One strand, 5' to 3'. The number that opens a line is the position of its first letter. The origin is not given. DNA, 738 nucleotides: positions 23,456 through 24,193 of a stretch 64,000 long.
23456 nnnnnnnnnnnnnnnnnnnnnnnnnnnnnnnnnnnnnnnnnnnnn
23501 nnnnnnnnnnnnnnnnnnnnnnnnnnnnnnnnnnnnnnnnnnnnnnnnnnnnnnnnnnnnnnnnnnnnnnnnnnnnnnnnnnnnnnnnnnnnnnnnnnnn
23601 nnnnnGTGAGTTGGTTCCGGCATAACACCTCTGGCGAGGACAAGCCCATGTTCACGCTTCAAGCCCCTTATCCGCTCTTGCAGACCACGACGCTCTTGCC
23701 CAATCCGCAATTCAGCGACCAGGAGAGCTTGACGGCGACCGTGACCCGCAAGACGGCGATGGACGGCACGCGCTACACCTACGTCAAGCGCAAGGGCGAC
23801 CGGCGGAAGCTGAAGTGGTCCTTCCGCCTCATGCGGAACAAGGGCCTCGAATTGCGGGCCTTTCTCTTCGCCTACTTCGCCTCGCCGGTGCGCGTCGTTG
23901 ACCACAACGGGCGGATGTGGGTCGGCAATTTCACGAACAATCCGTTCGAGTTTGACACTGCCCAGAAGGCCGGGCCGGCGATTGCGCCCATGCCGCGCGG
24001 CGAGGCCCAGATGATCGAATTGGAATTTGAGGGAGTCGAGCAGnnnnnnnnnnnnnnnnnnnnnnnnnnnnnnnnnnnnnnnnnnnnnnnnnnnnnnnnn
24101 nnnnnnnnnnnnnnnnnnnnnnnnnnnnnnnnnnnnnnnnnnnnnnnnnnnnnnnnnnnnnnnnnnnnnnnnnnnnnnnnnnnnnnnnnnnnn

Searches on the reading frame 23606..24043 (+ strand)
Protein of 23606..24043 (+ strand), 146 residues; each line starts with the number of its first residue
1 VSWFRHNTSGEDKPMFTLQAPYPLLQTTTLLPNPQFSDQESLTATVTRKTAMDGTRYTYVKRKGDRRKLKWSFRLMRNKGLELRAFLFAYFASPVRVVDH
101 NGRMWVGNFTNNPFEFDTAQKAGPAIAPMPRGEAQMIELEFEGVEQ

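Call 9: search_protein_families(library=phrogs, proteins=[window:23606-24043:+], max_evalue=0.001)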
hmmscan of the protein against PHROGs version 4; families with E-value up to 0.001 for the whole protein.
window:23606-24043:+ (146 aa): 0 families

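Call 44: find_related_loci(query=window:23606-24043:+, collection=viral_contigs, flank=10000)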
Query window:23606-24043:+ (146 aa) in viral_contigs; peptide patterns used: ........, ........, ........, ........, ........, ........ (x = any residue, [..] = any of these).
76 stretches matched a pattern; 73 encode a relative of the query (tblastn E <= 1e-3); 73 distinct loci.
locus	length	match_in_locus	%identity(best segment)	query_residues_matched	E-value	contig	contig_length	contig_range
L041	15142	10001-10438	98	1-146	6e-97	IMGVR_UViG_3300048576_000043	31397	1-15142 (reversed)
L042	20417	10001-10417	93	8-146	7e-87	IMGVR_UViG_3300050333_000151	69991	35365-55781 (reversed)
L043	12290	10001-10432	86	3-146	3e-85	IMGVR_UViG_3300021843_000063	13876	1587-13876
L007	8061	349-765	90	8-146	4e-85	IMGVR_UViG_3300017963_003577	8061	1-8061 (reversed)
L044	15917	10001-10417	91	8-146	3e-85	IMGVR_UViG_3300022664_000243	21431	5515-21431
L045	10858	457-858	93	13-146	5e-85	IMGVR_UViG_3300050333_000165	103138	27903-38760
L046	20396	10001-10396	96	15-146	7e-85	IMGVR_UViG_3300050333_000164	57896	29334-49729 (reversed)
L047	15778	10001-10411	91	10-146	7e-85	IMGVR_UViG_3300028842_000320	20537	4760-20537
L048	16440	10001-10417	89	8-146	1e-83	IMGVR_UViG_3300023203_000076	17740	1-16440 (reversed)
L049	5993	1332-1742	89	10-146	2e-82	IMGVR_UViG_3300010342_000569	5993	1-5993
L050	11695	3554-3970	88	8-146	3e-82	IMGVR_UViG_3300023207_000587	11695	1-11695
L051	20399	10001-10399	92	14-146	8e-82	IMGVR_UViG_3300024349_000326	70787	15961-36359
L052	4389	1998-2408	88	10-146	9e-82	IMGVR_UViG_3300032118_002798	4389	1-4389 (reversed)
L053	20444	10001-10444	82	2-146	2e-81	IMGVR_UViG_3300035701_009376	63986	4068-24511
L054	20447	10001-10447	80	1-146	1e-80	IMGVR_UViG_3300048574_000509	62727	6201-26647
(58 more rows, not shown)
